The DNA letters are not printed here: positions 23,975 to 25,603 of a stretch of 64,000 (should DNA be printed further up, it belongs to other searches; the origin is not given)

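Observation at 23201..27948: cox accessory operon interrupted by a malonyl-CoA decarboxylase and extended by an AlaX tRNA-editing gene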

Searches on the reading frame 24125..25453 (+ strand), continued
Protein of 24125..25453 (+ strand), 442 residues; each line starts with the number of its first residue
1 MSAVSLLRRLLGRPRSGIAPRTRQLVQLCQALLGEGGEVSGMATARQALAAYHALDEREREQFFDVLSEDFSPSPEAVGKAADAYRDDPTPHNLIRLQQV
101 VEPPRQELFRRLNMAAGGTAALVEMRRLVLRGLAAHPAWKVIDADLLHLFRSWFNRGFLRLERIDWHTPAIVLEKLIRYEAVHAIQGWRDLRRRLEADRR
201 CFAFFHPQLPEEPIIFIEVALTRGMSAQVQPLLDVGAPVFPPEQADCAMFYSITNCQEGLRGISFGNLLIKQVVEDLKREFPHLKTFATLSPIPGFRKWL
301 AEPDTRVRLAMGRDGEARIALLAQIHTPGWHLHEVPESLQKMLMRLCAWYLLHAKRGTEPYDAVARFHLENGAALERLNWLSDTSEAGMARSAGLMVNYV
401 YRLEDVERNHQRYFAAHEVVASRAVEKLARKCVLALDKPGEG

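Call 27: search_dna_similar(query=window:24125-25453:+, collection=plasmids, mode=protein, max_rows=30, rows=spread)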
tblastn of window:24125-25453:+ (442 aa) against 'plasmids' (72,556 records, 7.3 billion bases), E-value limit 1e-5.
Records with a match: 238; places in all: 241; records where one place covers at least 80% of the query: 236.
Best place of each record, by identity: <60% 238.
By first word of the organism name: Sinorhizobium 75; Rhizobium 64; Pseudosulfitobacter 45; Paracoccus 11; Neorhizobium 6; Phyllobacterium 4; Novosphingobium 4; Bosea 3; Tritonibacter 3; Methylobacterium 2; and 18 more.
By predicted mobility (MOB-suite, as given by PLSDB): conjugative 115; non-mobilizable 115; mobilizable 8.
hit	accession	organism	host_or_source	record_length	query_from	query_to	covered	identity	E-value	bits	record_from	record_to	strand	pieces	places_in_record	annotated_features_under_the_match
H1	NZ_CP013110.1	Sinorhizobium americanum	Vachellia farnesiana,cell culture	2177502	24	428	92%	52.1%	3e-114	375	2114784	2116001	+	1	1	record has no annotation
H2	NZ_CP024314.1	Rhizobium sp. NXC24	Phaseolus vulgaris,cell culture,plant ...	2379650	25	428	91%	51.2%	3e-110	363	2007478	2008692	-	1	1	record has no annotation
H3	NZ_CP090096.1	Neorhizobium galegae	Galega,Cell culture,Plant nodule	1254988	21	430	93%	50.1%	3e-98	329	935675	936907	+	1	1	record has no annotation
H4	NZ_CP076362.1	Gemmobacter fulvus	cell culture,Anabaena culture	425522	24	426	91%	50.6%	8e-101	337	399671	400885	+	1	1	malonyl-CoA decarboxylase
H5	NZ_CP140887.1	Sinorhizobium medicae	Medicago lupulina,whole organism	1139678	28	428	91%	50.7%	9e-110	362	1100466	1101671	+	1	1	none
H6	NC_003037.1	Sinorhizobium meliloti 1021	-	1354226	28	428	91%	50.6%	5e-110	363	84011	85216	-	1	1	none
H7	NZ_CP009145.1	Sinorhizobium meliloti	Medicago orbicularis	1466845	28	428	91%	50.6%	2e-109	362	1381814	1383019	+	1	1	none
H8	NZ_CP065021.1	Sinorhizobium meliloti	Medicago sativa subsp. varia (Martyn) ...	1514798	28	428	91%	50.6%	2e-109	361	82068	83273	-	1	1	none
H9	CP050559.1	Sinorhizobium meliloti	Melilotus officinalis,cell culture,root ...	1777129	28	428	91%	50.6%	2e-109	361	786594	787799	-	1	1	malonyl-CoA decarboxylase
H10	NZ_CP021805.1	Sinorhizobium meliloti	Medicago truncatula,Single Cell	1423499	28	428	91%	50.6%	6e-109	360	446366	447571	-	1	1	none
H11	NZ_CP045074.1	Paracoccus kondratievae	genome assembly,the fermentation ...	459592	24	428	92%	49.9%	7e-104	345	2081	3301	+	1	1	malonyl-CoA decarboxylase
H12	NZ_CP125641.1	Rhizobium sp. BT03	Phaseolus vulgaris,Pure culture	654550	25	431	92%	49.5%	1e-106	353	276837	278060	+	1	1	malonyl-CoA decarboxylase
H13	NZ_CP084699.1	Rhizobium ruizarguesonis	Pisum sativum L.,Cell culture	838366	25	428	91%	49.8%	4e-106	352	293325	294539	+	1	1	malonyl-CoA decarboxylase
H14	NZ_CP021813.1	Sinorhizobium meliloti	Medicago truncatula,Single Cell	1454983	28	428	91%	50.1%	4e-111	366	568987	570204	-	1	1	none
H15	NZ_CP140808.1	Rhizobium beringeri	Trifolium pratense,whole organism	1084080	25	428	91%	49.5%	2e-105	350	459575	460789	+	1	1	record has no annotation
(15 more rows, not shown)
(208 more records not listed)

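Call 28: get_annotated_region(hit=H12, flank=5000)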
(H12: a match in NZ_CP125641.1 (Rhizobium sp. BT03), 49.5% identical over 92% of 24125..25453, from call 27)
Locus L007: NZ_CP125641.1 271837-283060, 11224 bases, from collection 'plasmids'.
description: Rhizobium sp. BT03 plasmid pRspBT03f, complete sequence
organism: Rhizobium sp. BT03 (NCBI taxid 3045156)
taxonomy: Bacteria; Pseudomonadota; Alphaproteobacteria; Hyphomicrobiales; Rhizobiaceae; Rhizobium; Rhizobium sp. BT03
host: -; source: Phaseolus vulgaris,Pure culture; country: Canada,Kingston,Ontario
typing (MOB-suite, as given by PLSDB): non-mobilizable
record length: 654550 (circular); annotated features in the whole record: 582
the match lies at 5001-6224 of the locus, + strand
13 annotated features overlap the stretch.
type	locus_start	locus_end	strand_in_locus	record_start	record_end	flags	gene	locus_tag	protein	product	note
CDS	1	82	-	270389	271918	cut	-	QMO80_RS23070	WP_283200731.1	phospholipase D-like domain-containing protein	-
CDS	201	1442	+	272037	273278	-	-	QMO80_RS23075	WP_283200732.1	DUF763 domain-containing protein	-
CDS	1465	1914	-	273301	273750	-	-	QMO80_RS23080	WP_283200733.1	pyridoxamine 5'-phosphate oxidase family protein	-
CDS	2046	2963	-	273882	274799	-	-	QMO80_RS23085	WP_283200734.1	DMT family transporter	GO:0055085 - transmembrane transport [Evidence IEA]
CDS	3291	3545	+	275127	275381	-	-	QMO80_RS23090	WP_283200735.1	type II toxin-antitoxin system Phd/YefM family antitoxin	-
CDS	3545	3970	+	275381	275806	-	-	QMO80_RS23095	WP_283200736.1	type II toxin-antitoxin system VapC family toxin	-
CDS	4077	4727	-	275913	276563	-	-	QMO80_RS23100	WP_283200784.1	GntR family transcriptional regulator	-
CDS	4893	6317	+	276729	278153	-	-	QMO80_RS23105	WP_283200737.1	malonyl-CoA decarboxylase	-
CDS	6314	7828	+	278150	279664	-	-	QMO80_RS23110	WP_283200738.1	malonyl-CoA synthase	-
CDS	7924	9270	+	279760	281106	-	-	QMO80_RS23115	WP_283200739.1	SLC13 family permease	GO:0055085 - transmembrane transport [Evidence IEA]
CDS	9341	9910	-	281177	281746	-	-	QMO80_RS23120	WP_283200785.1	nucleoside 2-deoxyribosyltransferase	-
CDS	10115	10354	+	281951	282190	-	-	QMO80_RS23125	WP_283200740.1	DUF982 domain-containing protein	-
CDS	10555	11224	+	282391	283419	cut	-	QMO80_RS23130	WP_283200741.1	substrate-binding domain-containing protein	-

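Call 36: search_protein_representatives(protein=window:24125-25453:+)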
Query: 442 residues. Proteins with E-value up to 0.001 (for the whole library): 4926; up to 1e-10: 3134; up to 1e-30: 1215. The best 150 are listed.
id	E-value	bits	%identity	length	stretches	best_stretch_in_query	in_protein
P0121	1.4e-154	531.7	61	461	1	21-427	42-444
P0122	2.0e-132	458.8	54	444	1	18-431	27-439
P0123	3.0e-123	428.5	67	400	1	19-302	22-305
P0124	2.1e-120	419.1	48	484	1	18-434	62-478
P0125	3.0e-120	418.6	56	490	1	16-430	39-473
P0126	4.5e-120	418.0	50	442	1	13-423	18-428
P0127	3.6e-117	408.5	50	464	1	24-429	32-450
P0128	3.7e-115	401.8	51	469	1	25-441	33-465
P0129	8.7e-115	400.6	48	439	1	9-428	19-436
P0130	9.3e-115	400.5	51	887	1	23-429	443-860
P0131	9.8e-115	400.5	52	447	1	23-428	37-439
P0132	1.5e-114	399.9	52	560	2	19-316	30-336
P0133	2.1e-114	399.4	51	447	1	24-431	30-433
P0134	4.5e-114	398.3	51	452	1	20-432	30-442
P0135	7.3e-114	397.6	50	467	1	27-431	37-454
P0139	7.4e-110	384.4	49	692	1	22-428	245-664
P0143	1.6e-108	380.0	51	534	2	7-302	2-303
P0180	2.1e-97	343.3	46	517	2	8-302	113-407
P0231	1.7e-88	314.0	51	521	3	9-244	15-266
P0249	8.4e-86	305.1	43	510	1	35-419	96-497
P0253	3.4e-85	303.1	46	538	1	9-428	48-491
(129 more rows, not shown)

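Call 37: search_protein_families(library=pfam, proteins=[P0130, P0139, P0132, P0143, P0253, P0180, P0231, P0249], max_evalue=0.001)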
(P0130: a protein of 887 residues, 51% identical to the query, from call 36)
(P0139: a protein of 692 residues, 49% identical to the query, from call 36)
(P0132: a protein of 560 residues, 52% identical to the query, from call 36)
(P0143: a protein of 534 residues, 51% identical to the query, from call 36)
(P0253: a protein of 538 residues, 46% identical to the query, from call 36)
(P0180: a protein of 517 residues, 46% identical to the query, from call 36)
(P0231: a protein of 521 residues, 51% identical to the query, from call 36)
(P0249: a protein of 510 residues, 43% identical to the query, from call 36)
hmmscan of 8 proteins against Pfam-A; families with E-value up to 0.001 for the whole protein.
P0130 (887 aa): 3 families
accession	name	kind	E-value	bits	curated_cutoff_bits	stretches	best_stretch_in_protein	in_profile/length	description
PF02515.22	CoA_transf_3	-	5.6e-128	427.6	23.3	1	17-383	1-365/366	CoA-transferase family III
PF05292.17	MCD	-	5.8e-101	337.8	23.2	1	577-833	1-253/253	Malonyl-CoA decarboxylase C-terminal domain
PF17408.7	MCD_N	-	1.5e-26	92.8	22.4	1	491-574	1-85/85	Malonyl-CoA decarboxylase N-terminal domain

P0139 (692 aa): 3 families
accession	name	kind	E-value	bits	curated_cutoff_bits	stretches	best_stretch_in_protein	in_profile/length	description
PF05292.17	MCD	-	7.1e-96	321.1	23.2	1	377-638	1-253/253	Malonyl-CoA decarboxylase C-terminal domain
PF02515.22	CoA_transf_3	-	3.2e-40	138.8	23.3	1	1-173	195-365/366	CoA-transferase family III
PF17408.7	MCD_N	-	8.4e-25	87.2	22.4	1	291-374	1-85/85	Malonyl-CoA decarboxylase N-terminal domain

P0132 (560 aa): 2 families
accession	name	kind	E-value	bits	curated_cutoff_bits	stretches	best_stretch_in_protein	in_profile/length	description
PF05292.17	MCD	-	1.3e-107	359.6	23.2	1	173-472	1-253/253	Malonyl-CoA decarboxylase C-terminal domain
PF17408.7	MCD_N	-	6.5e-23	81.1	22.4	1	84-170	2-85/85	Malonyl-CoA decarboxylase N-terminal domain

P0143 (534 aa): 2 families
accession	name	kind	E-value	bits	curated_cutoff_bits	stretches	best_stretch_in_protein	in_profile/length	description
PF05292.17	MCD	-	6.7e-84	281.9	23.2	2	153-323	1-165/253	Malonyl-CoA decarboxylase C-terminal domain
PF17408.7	MCD_N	-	9e-21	74.3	22.4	1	67-150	1-85/85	Malonyl-CoA decarboxylase N-terminal domain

P0253 (538 aa): 2 families
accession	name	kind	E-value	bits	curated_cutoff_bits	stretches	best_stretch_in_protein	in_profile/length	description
PF05292.17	MCD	-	3.2e-94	315.7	23.2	1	200-464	1-252/253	Malonyl-CoA decarboxylase C-terminal domain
PF17408.7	MCD_N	-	1.3e-21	76.9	22.4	1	109-197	1-85/85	Malonyl-CoA decarboxylase N-terminal domain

P0180 (517 aa): 2 families
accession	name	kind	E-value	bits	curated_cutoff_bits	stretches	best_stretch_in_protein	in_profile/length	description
PF05292.17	MCD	-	4.5e-100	334.9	23.2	2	262-411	1-150/253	Malonyl-CoA decarboxylase C-terminal domain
PF17408.7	MCD_N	-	4.1e-24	85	22.4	1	172-259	1-85/85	Malonyl-CoA decarboxylase N-terminal domain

P0231 (521 aa): 2 families
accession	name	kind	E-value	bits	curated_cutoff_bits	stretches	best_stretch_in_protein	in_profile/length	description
PF05292.17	MCD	-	1.1e-88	297.5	23.2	3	178-266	1-88/253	Malonyl-CoA decarboxylase C-terminal domain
PF17408.7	MCD_N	-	3e-21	75.8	22.4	1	81-175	5-85/85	Malonyl-CoA decarboxylase N-terminal domain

P0249 (510 aa): 2 families
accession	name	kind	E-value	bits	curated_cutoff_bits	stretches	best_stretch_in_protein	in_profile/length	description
PF05292.17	MCD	-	7.7e-96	321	23.2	1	221-479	1-252/253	Malonyl-CoA decarboxylase C-terminal domain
PF17408.7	MCD_N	-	3.4e-19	69.2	22.4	1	132-218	1-85/85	Malonyl-CoA decarboxylase N-terminal domain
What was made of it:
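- The MCD fusions seen are with family-III CoA-transferase (call 37).
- Tried and rejected: They are fusions with family-III CoA-transferase instead (call 37).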

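Call 39: find_related_loci(query=A2, collection=genome_contigs, flank=8000)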
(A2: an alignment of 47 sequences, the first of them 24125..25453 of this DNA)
Query A2 (442 aa) in genome_contigs; peptide patterns used: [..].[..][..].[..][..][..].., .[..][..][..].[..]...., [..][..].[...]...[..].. (x = any residue, [..] = any of these).
600 stretches matched a pattern (row limit reached: there are more); 599 encode a relative of the query (tblastn E <= 1e-3); the best 80 are kept; 80 distinct loci.
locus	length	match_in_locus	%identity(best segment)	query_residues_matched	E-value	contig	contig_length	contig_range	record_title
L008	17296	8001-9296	80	1-432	0e+0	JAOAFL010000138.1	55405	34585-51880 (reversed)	MAG: Burkholderiales bacterium isolate SKW287 k141_1261511, whole genome shotgun sequence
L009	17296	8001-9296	71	1-434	0e+0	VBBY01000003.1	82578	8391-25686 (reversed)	MAG: Betaproteobacteria bacterium isolate BP_3 14_0927_02_20cm_scaffold_57, whole genome shotgun sequence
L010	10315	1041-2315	68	1-434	0e+0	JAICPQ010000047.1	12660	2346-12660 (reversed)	MAG: Burkholderiales bacterium isolate TY_FP_2_bin.34 k141_5349802_length_12660_cov_8.0000, whole genome shotgun sequenc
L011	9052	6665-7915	68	1-430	0e+0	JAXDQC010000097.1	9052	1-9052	MAG: Betaproteobacteria bacterium isolate BP_726 scaffold_1622775, whole genome shotgun sequence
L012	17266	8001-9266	67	1-431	0e+0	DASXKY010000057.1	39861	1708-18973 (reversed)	MAG TPA_asm: Burkholderiales bacterium isolate SMAG_U5288 k141_3412743, whole genome shotgun sequence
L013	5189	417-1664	65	5-432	2e-179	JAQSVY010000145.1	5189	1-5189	MAG: Burkholderiales bacterium isolate C_No_T20_C_bin.16 scaffold_20571, whole genome shotgun sequence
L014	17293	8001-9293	64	6-430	1e-171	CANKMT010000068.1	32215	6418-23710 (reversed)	MAG: Betaproteobacteria bacterium isolate TH-Jun18-184 genome assembly, contig: TH-Jun18-C2624, whole genome shotgun seq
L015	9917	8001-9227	66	22-434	3e-167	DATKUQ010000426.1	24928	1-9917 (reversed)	MAG TPA_asm: Burkholderiales bacterium isolate SMAG_U14111 k141_515588, whole genome shotgun sequence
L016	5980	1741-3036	60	5-436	2e-165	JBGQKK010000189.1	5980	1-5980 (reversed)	MAG: Gammaproteobacteria bacterium isolate OBJ2_061818_050_63 k141_1349487_length_5980_cov_8.0024, whole genome shotgun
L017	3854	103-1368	59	12-438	8e-168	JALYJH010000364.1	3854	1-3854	MAG: Acidobacteriota bacterium isolate HIE bin46 SD1477_NODE_5613_length_3854_cov_1.199624, whole genome shotgun sequenc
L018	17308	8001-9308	60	1-434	3e-161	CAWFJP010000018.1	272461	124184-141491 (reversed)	MAG: uncultured delta proteobacterium isolate MFD02242.bin.2.64 genome assembly, contig: contig_58959, whole genome shot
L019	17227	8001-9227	60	23-442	2e-160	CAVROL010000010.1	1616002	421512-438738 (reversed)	MAG: Terriglobia bacterium isolate MFD04967.bin.2.32 genome assembly, contig: contig_6927, whole genome shotgun sequence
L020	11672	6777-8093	62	1-435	3e-168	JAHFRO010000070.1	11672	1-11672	MAG: Betaproteobacteria bacterium isolate nzgw576 NODE_3339_length_11673_cov_17.869287, whole genome shotgun sequence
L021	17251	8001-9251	59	1-431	3e-162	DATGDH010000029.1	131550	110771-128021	MAG TPA_asm: Burkholderiales bacterium isolate SMAG_U9669 k141_283200, whole genome shotgun sequence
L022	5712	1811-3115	62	6-434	2e-160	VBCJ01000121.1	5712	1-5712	MAG: Betaproteobacteria bacterium isolate BP_14 14_0903_05_40cm_scaffold_19635, whole genome shotgun sequence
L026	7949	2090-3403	59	1-435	4e-154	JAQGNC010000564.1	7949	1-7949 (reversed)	MAG: Betaproteobacteria bacterium isolate RYN_577 scaffold_1420152, whole genome shotgun sequence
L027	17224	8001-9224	59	21-435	2e-153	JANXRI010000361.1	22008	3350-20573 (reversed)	MAG: Betaproteobacteria bacterium isolate 336R_metabat_149_sub 336R_k141_761672, whole genome shotgun sequence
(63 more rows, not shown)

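Call 53: find_related_loci(query=A3, collection=metagenome_contigs, flank=8000)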
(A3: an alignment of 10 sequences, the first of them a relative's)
Query A3 (435 aa) in metagenome_contigs; peptide patterns used: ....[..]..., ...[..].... (x = any residue, [..] = any of these).
600 stretches matched a pattern (row limit reached: there are more); 585 encode a relative of the query (tblastn E <= 1e-3); the best 80 are kept; 80 distinct loci.
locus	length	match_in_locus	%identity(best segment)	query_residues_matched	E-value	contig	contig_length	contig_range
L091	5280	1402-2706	91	1-435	0e+0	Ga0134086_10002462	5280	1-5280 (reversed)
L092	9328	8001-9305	92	1-435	0e+0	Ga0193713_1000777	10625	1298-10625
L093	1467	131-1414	75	1-434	0e+0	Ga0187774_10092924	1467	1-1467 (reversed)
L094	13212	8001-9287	74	1-435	0e+0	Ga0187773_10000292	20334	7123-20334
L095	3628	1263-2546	77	1-433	0e+0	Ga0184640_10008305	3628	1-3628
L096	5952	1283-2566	72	1-434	0e+0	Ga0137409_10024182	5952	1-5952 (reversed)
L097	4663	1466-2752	71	1-435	0e+0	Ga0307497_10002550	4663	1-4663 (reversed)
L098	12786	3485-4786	67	1-435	0e+0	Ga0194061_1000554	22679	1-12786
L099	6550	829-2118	66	1-435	0e+0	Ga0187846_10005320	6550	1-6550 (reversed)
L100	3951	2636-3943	65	1-435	0e+0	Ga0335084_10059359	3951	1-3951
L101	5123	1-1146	71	48-435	0e+0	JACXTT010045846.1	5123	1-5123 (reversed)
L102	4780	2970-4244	66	1-435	0e+0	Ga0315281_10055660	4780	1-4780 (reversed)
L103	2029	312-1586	66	1-435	0e+0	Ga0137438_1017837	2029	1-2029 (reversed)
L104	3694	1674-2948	66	1-435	0e+0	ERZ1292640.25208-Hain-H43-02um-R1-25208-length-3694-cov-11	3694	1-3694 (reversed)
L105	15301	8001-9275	66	1-435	1e-177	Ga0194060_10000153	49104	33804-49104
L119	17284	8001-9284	62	1-435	1e-164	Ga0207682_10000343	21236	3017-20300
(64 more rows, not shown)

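Call 70: find_encoding_contigs(protein=window:24125-25453:+, flank=1000, max_places=3)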
Protein window:24125-25453:+ (442 aa): 5 contigs read that carry it; 3 places shown.
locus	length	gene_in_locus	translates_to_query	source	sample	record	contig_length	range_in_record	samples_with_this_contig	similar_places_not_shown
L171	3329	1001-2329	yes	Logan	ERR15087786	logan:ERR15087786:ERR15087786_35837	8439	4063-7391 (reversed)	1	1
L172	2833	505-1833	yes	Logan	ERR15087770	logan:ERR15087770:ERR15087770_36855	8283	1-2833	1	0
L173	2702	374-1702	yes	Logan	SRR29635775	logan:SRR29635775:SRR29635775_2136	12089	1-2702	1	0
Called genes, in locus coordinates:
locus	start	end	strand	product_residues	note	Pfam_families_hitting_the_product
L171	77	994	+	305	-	PF13191:AAA_16 (weak), PF13401:AAA_22 (faint), PF00004:AAA (weak), PF07726:AAA_3 (faint), PF07728:AAA_5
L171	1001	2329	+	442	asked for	PF17408:MCD_N, PF05292:MCD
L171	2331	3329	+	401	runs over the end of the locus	PF05762:VWA_CoxE, PF13519:VWA_2 (faint)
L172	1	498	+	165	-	?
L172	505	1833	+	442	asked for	PF17408:MCD_N, PF05292:MCD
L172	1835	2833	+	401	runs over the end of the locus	PF05762:VWA_CoxE, PF13519:VWA_2 (faint)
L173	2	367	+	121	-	?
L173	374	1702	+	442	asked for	PF17408:MCD_N, PF05292:MCD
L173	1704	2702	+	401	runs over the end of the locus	PF05762:VWA_CoxE, PF13519:VWA_2 (faint)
